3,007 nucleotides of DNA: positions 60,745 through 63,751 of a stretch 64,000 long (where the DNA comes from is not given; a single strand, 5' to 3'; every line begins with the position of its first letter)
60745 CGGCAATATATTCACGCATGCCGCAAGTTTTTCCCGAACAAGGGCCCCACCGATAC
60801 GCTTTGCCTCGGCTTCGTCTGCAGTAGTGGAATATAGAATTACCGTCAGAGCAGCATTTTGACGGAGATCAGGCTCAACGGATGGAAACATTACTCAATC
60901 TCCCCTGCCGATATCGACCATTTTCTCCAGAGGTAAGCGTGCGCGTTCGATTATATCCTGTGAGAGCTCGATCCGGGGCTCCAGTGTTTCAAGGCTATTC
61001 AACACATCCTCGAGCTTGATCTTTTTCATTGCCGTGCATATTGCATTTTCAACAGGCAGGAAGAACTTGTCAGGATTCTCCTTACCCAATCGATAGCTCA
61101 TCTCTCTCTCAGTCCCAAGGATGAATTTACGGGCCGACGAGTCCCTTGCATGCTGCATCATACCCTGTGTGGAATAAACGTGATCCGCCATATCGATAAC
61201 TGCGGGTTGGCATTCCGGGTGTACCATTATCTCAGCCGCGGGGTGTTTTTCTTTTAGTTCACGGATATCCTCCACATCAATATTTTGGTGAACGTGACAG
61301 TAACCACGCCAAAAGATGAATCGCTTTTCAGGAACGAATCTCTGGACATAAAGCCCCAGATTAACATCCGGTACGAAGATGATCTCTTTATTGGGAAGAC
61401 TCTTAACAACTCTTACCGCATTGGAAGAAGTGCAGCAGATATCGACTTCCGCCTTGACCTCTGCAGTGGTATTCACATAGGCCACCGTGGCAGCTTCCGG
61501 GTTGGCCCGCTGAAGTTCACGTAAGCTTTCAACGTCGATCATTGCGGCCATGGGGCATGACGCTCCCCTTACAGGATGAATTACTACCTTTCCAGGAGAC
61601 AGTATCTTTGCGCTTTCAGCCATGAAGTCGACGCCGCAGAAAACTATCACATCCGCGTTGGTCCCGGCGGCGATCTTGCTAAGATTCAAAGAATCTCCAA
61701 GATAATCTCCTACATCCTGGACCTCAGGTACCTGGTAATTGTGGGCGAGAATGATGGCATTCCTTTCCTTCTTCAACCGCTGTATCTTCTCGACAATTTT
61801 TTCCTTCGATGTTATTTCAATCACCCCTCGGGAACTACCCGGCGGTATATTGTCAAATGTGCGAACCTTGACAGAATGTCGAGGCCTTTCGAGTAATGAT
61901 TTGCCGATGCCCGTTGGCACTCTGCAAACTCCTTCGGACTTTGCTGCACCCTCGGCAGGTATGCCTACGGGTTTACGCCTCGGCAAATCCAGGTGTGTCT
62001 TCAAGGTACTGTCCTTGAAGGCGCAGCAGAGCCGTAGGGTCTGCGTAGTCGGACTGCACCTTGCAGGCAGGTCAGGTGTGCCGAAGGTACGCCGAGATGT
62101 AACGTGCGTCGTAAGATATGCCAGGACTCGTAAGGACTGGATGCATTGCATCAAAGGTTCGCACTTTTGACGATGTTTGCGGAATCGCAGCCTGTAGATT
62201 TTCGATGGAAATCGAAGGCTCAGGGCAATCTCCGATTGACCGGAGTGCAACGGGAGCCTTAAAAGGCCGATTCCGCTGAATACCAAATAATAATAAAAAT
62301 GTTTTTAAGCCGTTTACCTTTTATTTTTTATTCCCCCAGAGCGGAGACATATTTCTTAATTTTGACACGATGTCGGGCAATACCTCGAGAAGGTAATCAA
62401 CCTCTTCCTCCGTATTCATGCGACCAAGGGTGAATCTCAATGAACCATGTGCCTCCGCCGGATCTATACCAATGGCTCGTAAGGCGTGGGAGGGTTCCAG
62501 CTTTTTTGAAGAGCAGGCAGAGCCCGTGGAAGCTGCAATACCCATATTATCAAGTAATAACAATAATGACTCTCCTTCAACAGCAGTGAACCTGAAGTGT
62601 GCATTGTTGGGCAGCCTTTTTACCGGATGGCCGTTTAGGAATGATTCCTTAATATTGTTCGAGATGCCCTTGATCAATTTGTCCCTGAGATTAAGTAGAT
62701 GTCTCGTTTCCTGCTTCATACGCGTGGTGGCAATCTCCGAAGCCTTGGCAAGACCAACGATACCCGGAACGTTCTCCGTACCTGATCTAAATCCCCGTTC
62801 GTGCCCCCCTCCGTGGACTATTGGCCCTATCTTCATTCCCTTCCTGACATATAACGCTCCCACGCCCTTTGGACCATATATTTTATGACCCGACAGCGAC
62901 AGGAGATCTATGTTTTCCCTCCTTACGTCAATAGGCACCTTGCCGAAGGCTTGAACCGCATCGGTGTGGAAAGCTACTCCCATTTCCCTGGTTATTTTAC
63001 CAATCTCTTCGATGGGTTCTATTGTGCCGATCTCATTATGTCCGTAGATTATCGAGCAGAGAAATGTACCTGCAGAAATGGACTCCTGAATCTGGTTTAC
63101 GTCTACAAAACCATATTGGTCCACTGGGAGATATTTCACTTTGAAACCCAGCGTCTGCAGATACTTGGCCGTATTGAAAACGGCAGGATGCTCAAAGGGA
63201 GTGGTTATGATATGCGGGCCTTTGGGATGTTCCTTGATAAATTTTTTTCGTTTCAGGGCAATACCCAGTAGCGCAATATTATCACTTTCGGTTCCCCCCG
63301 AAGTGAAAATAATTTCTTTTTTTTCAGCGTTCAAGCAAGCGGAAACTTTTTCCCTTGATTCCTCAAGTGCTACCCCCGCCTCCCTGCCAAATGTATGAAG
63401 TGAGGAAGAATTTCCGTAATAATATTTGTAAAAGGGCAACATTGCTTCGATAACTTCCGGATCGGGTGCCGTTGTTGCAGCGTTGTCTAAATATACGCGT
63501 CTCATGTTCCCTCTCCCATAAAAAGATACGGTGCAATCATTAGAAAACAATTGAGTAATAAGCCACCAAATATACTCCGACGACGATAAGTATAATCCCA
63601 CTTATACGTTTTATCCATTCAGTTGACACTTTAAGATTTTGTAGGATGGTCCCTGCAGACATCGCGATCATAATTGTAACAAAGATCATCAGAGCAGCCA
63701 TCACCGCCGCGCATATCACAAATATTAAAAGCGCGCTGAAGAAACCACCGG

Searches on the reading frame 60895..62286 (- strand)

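Call 10: search_protein_families(library=pfam, proteins=[window:60895-62286:-], max_evalue=0.0001)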
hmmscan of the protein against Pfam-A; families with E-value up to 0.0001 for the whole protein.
window:60895-62286:- (463 aa): 1 family
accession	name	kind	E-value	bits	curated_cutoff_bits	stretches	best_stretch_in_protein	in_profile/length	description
PF02445.21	NadA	-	1.1e-119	399.4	27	1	166-457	1-294/295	Quinolinate synthetase A protein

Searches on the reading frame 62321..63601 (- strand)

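Call 36: search_protein_families(library=pfam, proteins=[window:62321-63601:-], max_evalue=0.00001)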
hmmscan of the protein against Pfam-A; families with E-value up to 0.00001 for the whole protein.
window:62321-63601:- (426 aa): 2 families
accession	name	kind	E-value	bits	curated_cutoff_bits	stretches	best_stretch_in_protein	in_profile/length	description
PF00266.25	Aminotran_5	-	5.3e-85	286.1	21.5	1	36-404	1-371/371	Aminotransferase class-V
PF01041.23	DegT_DnrJ_EryC1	-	1.6e-06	28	19.8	1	94-220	39-151/360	DegT/DnrJ/EryC1/StrS aminotransferase family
